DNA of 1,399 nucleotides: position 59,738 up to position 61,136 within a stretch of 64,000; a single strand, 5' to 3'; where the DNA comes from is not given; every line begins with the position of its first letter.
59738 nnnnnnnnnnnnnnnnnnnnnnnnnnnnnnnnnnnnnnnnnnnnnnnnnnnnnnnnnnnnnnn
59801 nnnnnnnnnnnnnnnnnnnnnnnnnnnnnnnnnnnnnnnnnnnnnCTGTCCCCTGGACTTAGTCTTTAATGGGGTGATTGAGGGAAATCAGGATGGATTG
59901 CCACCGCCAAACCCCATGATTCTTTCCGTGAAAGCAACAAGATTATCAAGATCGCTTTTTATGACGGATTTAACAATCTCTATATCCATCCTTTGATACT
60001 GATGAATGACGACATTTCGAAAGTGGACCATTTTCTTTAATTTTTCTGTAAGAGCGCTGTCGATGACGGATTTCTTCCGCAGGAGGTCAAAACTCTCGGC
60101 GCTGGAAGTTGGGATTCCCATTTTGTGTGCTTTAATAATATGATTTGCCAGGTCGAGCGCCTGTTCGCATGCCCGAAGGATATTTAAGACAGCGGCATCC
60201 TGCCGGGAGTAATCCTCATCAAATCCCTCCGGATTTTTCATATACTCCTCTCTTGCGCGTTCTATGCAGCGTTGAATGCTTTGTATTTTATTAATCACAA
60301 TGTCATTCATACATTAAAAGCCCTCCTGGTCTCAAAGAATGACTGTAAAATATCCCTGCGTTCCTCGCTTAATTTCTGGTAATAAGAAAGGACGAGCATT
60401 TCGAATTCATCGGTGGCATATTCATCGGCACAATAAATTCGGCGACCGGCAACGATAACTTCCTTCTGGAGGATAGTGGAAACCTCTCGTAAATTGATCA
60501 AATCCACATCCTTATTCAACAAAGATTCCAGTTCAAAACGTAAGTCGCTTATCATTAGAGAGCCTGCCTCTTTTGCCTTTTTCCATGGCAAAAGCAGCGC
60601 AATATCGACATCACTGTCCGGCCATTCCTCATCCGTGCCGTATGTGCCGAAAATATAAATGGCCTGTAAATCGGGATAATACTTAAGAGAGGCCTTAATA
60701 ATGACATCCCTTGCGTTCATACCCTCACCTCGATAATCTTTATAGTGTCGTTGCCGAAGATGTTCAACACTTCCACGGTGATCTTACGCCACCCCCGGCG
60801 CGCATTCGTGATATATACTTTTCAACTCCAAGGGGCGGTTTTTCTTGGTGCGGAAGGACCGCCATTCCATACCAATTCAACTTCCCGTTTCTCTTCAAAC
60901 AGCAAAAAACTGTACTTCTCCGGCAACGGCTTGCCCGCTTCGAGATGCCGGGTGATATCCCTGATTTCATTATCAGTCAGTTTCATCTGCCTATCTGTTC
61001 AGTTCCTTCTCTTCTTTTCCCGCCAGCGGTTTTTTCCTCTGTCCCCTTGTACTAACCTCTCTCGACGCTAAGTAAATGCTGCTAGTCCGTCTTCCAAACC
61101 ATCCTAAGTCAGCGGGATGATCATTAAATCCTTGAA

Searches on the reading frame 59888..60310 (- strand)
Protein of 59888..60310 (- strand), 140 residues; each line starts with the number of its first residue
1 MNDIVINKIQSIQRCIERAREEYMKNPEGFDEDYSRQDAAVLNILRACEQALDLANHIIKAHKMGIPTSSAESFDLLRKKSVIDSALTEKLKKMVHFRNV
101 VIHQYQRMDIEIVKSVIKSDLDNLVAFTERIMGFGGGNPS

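Call 3: search_protein_families(library=pfam, proteins=[window:59888-60310:-], max_evalue=1)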
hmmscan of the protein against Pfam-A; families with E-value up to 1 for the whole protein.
window:59888-60310:- (140 aa): 4 families
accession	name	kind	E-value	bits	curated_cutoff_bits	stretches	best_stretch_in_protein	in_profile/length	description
PF01934.22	HepT-like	-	3.3e-29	101.5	23.5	1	12-131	1-120/120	Ribonuclease HepT-like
PF20797.2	HepT-like_2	-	2.3e-05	24.9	27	1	79-134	50-106/110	HepT-like protein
PF13643.11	DUF4145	-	0.0026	18.2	23.1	1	60-108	27-78/88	Domain of unknown function (DUF4145)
PF20185.3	DUF6548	-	0.014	15.7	27.3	1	89-132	50-90/164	Family of unknown function (DUF6548)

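Call 4: search_protein_families(library=padloc, proteins=[window:59888-60310:-], max_evalue=1)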
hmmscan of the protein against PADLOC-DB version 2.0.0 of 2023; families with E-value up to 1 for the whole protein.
window:59888-60310:- (140 aa): 1 family
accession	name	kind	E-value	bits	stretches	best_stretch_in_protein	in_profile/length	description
PDLC01877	CARF3--CARF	-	0.0033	15.2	1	60-117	30-85/252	-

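Call 5: search_protein_families(library=ncbifam, proteins=[window:59888-60310:-], max_evalue=1)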
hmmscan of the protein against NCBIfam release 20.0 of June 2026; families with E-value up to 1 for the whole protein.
window:59888-60310:- (140 aa): 1 family
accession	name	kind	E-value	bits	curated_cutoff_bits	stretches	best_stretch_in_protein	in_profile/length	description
NF047751.1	HepT_toxin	equivalog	4.3e-42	142.8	60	1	8-127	1-120/120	type VII toxin-antitoxin system HepT family RNase toxin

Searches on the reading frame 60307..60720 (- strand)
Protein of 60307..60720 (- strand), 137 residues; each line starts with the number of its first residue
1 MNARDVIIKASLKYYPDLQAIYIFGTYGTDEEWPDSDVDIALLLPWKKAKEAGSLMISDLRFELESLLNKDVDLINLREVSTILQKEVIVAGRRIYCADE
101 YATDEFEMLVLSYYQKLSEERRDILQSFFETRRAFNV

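Call 3: search_protein_families(library=pfam, proteins=[window:60307-60720:-], max_evalue=1)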
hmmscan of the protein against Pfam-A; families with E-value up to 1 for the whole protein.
window:60307-60720:- (137 aa): 3 families
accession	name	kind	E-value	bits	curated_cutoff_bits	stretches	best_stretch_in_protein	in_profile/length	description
PF18765.7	Polbeta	-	5.6e-17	62.1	26.9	1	8-100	3-92/93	Polymerase beta, Nucleotidyltransferase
PF01909.29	NTP_transf_2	-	4.2e-08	33.9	21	1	14-82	11-79/93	Nucleotidyltransferase domain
PF22600.2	MTPAP-like_central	-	0.073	13.6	27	1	12-51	34-72/139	Poly(A) RNA polymerase, mitochondrial-like, central palm domain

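Call 4: search_protein_families(library=padloc, proteins=[window:60307-60720:-], max_evalue=1)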
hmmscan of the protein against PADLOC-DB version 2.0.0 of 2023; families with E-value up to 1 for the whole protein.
window:60307-60720:- (137 aa): 7 families
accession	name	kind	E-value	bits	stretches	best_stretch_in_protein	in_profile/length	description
PDLC04906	PDC-S09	-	3.7e-10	38.1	1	18-88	24-91/98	-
PDLC04902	PDC-S09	-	5.2e-10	37.5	1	18-89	21-89/97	-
PDLC04901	PDC-S09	-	1.3e-09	36.8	1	18-102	21-101/126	-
PDLC04904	PDC-S09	-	2.1e-08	32.3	1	18-88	25-91/104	-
PDLC04905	PDC-S09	-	1.6e-07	29.6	1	17-96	20-99/101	-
PDLC04903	PDC-S09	-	5.6e-05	21.4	1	13-72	21-80/108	-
PDLC04907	PDC-S09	-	0.00017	19.6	1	14-64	23-74/114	-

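Call 5: search_protein_families(library=ncbifam, proteins=[window:60307-60720:-], max_evalue=1)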
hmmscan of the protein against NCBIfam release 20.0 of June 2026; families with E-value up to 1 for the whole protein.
window:60307-60720:- (137 aa): 5 families
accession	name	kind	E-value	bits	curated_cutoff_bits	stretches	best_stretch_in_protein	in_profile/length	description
NF047752.1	MntA_antitoxin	equivalog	2.3e-27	94.9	60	1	14-121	3-106/106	type VII toxin-antitoxin system MntA family adenylyltransferase antitoxin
NF002837.0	PRK03059.1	equivalog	0.0037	15.4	1010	1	18-51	62-95/857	[protein-PII] uridylyltransferase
NF012212.1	ANT_9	subfamily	0.006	15.9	340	1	6-89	9-90/249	aminoglycoside nucleotidyltransferase ANT(9)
NF003467.0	PRK05092.1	equivalog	0.03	12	959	1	20-54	112-146/940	[protein-PII] uridylyltransferase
NF045909.1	ANT_9_Ic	equivalog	0.041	13.2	505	1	16-107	25-118/259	aminoglycoside nucleotidyltransferase ANT(9)-Ic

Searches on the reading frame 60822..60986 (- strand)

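Call 3: search_protein_families(library=pfam, proteins=[window:60822-60986:-], max_evalue=1)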
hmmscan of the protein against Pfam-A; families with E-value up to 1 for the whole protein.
window:60822-60986:- (54 aa): 0 families

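Call 4: search_protein_families(library=padloc, proteins=[window:60822-60986:-], max_evalue=1)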
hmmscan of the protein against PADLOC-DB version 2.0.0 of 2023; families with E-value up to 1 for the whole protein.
window:60822-60986:- (54 aa): 1 family
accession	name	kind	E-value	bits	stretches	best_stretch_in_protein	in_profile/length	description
PDLC02202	IetS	-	0.07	9.3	1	3-43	560-600/780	-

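Call 5: search_protein_families(library=ncbifam, proteins=[window:60822-60986:-], max_evalue=1)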
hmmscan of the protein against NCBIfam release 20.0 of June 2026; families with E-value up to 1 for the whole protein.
window:60822-60986:- (54 aa): 0 families
